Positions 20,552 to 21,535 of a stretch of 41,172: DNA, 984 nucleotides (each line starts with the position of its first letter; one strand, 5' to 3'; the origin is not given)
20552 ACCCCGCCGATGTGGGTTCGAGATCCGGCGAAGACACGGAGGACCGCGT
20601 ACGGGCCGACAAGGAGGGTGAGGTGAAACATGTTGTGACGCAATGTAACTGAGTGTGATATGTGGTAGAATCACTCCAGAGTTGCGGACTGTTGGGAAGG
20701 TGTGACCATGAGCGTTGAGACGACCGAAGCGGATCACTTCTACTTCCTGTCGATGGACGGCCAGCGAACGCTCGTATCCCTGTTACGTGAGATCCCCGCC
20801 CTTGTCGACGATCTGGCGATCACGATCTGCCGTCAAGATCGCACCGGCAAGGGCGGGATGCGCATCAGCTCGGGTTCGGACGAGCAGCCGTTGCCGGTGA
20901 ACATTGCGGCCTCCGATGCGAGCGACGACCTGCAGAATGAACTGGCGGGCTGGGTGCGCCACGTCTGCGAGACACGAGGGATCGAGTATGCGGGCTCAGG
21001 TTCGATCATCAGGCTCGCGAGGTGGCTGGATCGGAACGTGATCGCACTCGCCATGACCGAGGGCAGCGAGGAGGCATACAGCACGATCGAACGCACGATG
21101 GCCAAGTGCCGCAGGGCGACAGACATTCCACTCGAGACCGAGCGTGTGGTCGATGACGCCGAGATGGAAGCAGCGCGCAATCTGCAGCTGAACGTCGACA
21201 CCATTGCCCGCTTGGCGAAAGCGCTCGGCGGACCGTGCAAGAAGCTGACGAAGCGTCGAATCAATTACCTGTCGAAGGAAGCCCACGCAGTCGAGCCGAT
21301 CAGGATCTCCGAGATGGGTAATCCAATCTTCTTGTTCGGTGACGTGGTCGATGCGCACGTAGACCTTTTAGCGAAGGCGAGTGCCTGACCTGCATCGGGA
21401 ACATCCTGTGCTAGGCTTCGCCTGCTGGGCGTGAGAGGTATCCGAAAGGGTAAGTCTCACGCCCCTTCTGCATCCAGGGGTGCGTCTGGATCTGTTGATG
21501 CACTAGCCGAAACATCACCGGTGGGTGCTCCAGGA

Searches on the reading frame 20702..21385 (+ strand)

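Call 23: search_protein_families(library=phrogs, max_evalue=0.001, proteins=[window:20702-21385:+])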
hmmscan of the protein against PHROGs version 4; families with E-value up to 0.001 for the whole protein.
window:20702-21385:+ (228 aa): 3 families
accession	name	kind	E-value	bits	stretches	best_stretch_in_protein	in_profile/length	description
phrog_908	-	unknown function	9.6e-46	157.4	1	8-219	57-307/361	-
phrog_1467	-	unknown function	5.8e-08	33.6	1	21-141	30-155/226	-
phrog_12885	-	unknown function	8.1e-06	26.5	1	28-138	11-121/203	-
